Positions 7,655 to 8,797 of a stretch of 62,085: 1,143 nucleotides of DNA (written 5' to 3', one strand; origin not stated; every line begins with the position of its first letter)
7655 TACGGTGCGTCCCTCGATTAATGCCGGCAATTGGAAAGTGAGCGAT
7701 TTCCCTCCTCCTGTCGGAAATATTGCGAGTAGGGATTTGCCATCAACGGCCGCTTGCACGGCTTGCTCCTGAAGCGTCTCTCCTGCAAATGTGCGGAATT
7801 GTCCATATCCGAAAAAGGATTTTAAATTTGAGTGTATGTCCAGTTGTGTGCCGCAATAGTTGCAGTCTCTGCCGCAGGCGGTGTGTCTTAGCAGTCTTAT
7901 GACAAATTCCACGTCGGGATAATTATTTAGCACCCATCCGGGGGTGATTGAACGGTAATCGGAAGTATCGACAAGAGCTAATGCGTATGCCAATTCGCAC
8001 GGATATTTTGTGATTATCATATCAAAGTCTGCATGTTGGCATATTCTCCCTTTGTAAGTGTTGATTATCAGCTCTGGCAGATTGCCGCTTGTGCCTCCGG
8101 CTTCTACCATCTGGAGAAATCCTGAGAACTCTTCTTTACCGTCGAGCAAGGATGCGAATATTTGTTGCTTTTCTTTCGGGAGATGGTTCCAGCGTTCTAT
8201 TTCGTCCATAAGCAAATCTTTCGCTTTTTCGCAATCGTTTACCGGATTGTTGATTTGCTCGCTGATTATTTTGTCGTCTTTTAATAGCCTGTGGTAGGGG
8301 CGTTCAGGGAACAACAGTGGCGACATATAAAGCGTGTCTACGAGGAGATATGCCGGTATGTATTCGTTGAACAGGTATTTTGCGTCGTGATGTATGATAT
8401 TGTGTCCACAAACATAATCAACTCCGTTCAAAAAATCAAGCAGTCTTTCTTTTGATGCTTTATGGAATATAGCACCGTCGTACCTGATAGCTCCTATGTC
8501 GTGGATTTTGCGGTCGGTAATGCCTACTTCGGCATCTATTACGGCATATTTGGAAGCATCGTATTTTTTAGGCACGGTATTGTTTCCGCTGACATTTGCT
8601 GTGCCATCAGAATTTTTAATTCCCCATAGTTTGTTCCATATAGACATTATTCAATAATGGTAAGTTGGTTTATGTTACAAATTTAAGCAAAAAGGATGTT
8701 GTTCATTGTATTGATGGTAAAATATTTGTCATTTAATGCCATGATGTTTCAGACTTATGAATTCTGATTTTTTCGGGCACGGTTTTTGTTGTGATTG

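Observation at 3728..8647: AT-rich single-gene islet encoding a DEDD exonuclease + RecQ core + UvrD-like helicase fusion (1639 aa)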

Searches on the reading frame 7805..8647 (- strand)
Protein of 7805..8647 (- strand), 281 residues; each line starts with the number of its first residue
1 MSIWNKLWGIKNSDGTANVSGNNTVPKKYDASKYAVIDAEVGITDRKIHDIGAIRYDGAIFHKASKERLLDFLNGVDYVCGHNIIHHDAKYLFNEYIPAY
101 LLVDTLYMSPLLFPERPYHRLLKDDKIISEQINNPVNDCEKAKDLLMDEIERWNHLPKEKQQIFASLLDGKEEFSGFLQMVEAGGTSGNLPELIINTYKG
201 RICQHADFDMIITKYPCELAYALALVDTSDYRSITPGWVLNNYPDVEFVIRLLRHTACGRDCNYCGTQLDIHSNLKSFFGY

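Call 7: search_protein_families(library=pfam, proteins=[window:7805-8647:-], max_evalue=10)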
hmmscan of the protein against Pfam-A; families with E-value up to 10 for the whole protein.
seq(281 aa): 0 families

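Call 35: search_solved_structures(query=A2, max_evalue=10, show_alignments=3)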
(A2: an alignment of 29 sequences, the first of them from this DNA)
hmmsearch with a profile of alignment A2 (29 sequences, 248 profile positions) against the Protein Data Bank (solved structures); distinct sequences matched with E-value up to 10: 6.
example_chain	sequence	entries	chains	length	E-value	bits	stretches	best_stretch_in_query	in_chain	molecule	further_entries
6aoj_A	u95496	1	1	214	0.26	13.8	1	91-182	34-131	Ceg4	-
6aok_A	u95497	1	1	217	0.27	13.8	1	91-182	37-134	Ceg4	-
4k92_A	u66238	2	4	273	0.98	11.9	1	113-158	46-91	CLIP-associating protein 1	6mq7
4b8v_A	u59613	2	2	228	1.2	11.6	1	154-196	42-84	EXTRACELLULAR PROTEIN 6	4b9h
9l85_A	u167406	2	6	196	1.4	11.4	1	32-87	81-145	exodeoxyribonuclease III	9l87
9mrc_A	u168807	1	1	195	1.6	11.3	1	32-86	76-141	exodeoxyribonuclease III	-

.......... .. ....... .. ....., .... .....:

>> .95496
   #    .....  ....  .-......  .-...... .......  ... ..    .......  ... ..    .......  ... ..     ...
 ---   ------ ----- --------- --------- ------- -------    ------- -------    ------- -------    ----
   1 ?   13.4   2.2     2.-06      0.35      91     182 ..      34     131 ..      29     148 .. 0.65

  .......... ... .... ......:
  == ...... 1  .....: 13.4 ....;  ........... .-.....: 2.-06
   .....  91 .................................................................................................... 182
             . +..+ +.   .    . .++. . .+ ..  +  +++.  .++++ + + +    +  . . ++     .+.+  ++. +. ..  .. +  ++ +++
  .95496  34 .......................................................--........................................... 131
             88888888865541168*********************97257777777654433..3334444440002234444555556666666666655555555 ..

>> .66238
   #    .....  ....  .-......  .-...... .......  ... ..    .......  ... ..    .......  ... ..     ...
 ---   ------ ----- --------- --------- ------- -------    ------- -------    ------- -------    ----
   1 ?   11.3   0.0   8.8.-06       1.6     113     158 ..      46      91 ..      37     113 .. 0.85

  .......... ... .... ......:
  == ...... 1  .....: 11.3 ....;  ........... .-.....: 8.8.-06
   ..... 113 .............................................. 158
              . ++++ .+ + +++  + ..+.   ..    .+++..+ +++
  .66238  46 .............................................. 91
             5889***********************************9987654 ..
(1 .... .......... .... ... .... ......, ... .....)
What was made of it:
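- On DEDD (DnaQ-like) 3'-5' exonuclease superfamily: The family profile against PDB sequences finds nothing significant (call 35).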

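Call 42: predict_structure(alignment_id=A2)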
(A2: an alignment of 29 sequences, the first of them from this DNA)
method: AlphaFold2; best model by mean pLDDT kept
length: 275 residues; sequences in the alignment: 29
mean_pLDDT: 82.6   pTM: 0.80
mean pLDDT of the five models: 82.6, 80.3, 79.7, 79.1, 77.6
residues with pLDDT >= 90: 165; 70-90: 43; 50-70: 38; < 50: 29
segments of 3 or more residues with pLDDT < 50: 1-12, 15-28, 123-125
pLDDT, mean of each block of 10 residues (from residue 1): 38 46 44 91 93 97 96 96 93 82 93 76 50 84 94 96 97 96 93 95 92 98 88 75 93 74 73 61
secondary structure, 60 per line:
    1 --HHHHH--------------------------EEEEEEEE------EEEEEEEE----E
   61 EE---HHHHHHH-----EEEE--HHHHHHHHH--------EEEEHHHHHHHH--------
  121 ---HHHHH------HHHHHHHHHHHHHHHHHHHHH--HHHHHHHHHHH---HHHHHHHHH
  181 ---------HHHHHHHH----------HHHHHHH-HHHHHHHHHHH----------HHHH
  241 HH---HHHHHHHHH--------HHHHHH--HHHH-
elements in order: H3-7 E34-41 E48-55 E60-62 H66-72 E78-81 H84-92 E101-104 H105-112 H124-128 H135-155 H158-168 H172-180 H190-197 H208-214 H216-226 H237-242 H246-254 H263-268 H271-274
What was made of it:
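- On DEDD (DnaQ-like) 3'-5' exonuclease superfamily: The AF2 model has pLDDT 82.6 and pTM 0.80 (call 42).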

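Call 45: fold_search(model_id=the predicted structure, library=pdb)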
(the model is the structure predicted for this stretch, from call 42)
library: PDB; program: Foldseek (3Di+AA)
matches with E <= 10: 298; with E <= 0.001: 1
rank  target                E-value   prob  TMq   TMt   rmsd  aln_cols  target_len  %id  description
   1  8zef_A                1.9e-04  1.00  0.40  0.14   6.7       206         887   15  Crystal structure of Staphylococcus aureus DinG protein in complex with ssDNA and Ca2+ (released 2025-05-21)
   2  5mdn_A                1.8e-03  1.00  0.34  0.14   8.4       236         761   10  Structure of the family B DNA polymerase from the hyperthermophilic archaeon Pyrobaculum calidifontis (released 2016-12-14)
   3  9ii8_A                3.2e-03  1.00  0.41  0.14   7.1       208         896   15  Crystal structure of Staphylococcus aureus DinG protein in complex with ssDNA (released 2025-06-25)
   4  3k5o_A                1.9e-02  0.99  0.33  0.14   8.7       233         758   13  Crystal structure of E.coli Pol II (released 2010-02-02)
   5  1wn7                  1.9e-02  0.96  0.30  0.13   9.3       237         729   13  Crystal structure of archaeal family B DNA polymerase mutant (released 2005-08-02)
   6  2pyj_B                2.3e-02  0.99  0.33  0.17   7.5       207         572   11  Phi29 DNA polymerase complexed with primer-template DNA and incoming nucleotide substrates (ternary complex) (released 2007-07-17)
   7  3k59_A                2.3e-02  0.66  0.26  0.10  16.0       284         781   14  Crystal structure of E.coli Pol II-normal DNA-dCTP ternary complex (released 2010-02-09)
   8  3k5o_B                2.7e-02  0.99  0.34  0.14   9.0       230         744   12  Crystal structure of E.coli Pol II (released 2010-02-02)
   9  9oav_A                5.6e-02  0.85  0.30  0.13   9.5       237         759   12  TNA polymerase, 8-64, binary complex (released 2025-12-10)
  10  3k57_A                6.9e-02  0.89  0.32  0.14   8.5       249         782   14  Crystal structure of E.coli Pol II-normal DNA-dATP ternary complex (released 2010-02-09)
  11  3k58_A                7.3e-02  0.91  0.33  0.14   8.8       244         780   13  Crystal structure of E.coli Pol II-normal DNA-dTTP ternary complex (released 2010-02-09)
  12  7b0h_E                7.3e-02  0.82  0.29  0.13   9.5       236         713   12  TgoT_6G12 Ternary complex (released 2021-01-13)
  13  7b0h_F                7.3e-02  0.82  0.29  0.13   9.6       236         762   12  TgoT_6G12 Ternary complex (released 2021-01-13)
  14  6xgx_A                9.6e-02  0.11  0.17  0.13  22.4       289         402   13  ISCth4 transposase, strand transfer complex 1, STC1 (released 2020-10-14)
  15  4hvj_A                1.1e-01  0.90  0.26  0.41   6.9       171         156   12  Crystal structure of a putative uncharacterized protein from Mycobacterium tuberculosis in complex with AMP (released 2012-11-28)
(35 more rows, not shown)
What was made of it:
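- On DEDD (DnaQ-like) 3'-5' exonuclease superfamily: Foldseek against PDB returns S. aureus DinG, PolB, Pol II and phi29 exonuclease domains, EXD2, RNase AS and Rrp6 (call 45).
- Closest known: Staphylococcus aureus DinG. Same: It is the best structural match of the N-terminal model (E=1.9e-4, probability 1.0, call 45), and it follows the same design of an exonuclease placed N-terminal to an SF2 ATPase.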

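Call 46: search_protein_representatives(alignment_id=A2)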
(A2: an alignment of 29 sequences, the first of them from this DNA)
Query: 29 sequences, 248 profile positions. Proteins with E-value up to 0.001 (for the whole library): 1635; up to 1e-10: 1071; up to 1e-30: 328. The best 150 are listed.
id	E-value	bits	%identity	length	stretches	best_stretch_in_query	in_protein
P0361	3.0e-115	400.1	-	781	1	1-248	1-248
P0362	6.3e-114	395.8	-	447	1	1-248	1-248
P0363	1.6e-113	394.5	-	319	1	1-248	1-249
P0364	3.7e-103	360.6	-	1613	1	1-248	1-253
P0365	4.8e-103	360.2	-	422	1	1-220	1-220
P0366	4.3e-99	347.2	-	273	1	1-234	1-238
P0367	5.4e-98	343.6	-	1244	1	2-248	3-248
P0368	3.5e-97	340.9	-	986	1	1-248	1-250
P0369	1.8e-93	328.8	-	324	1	1-241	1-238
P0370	1.0e-90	319.8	-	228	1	1-225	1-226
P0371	5.4e-88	310.9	-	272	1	4-247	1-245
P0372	1.0e-87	310.0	-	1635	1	3-248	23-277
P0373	1.0e-87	310.0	-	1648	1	2-246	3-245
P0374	4.5e-87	307.9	-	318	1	1-248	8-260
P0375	8.0e-87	307.0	-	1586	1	2-248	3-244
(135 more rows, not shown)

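Call 84: search_protein_families(library=pfam, alignment_id=A2, max_evalue=1)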
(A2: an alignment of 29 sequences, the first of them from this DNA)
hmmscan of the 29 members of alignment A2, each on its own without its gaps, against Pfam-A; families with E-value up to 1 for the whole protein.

A. member 1, seq(275 aa): 0 families

B. families by the number of members that match (of 29 scanned): 9 families
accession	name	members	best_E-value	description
PF03104.25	DNA_pol_B_exo1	2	0.03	DNA polymerase family B, exonuclease domain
PF02748.20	PyrI_C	2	0.085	Aspartate carbamoyltransferase regulatory chain, metal binding domain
PF19008.5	DUF5737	1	0.0056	Family of unknown function (DUF5737)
PF15563.11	Imm19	1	0.02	Immunity protein 19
PF05009.17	EBV-NA3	1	0.088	Epstein-Barr virus nuclear antigen 3 (EBNA-3)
PF01950.21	FBPase_3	1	0.17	Fructose-1,6-bisphosphatase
PF18794.7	HSM3_C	1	0.19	DNA mismatch repair protein HSM3, C terminal domain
PF24875.1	DUF7736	1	0.2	Domain of unknown function (DUF7736)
PF01418.23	HTH_6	1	0.27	Helix-turn-helix domain, rpiR family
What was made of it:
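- On DEDD (DnaQ-like) 3'-5' exonuclease superfamily: Only 2 of 29 family members give a weak DNA_pol_B_exo1 hit at E=0.03 (call 84).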
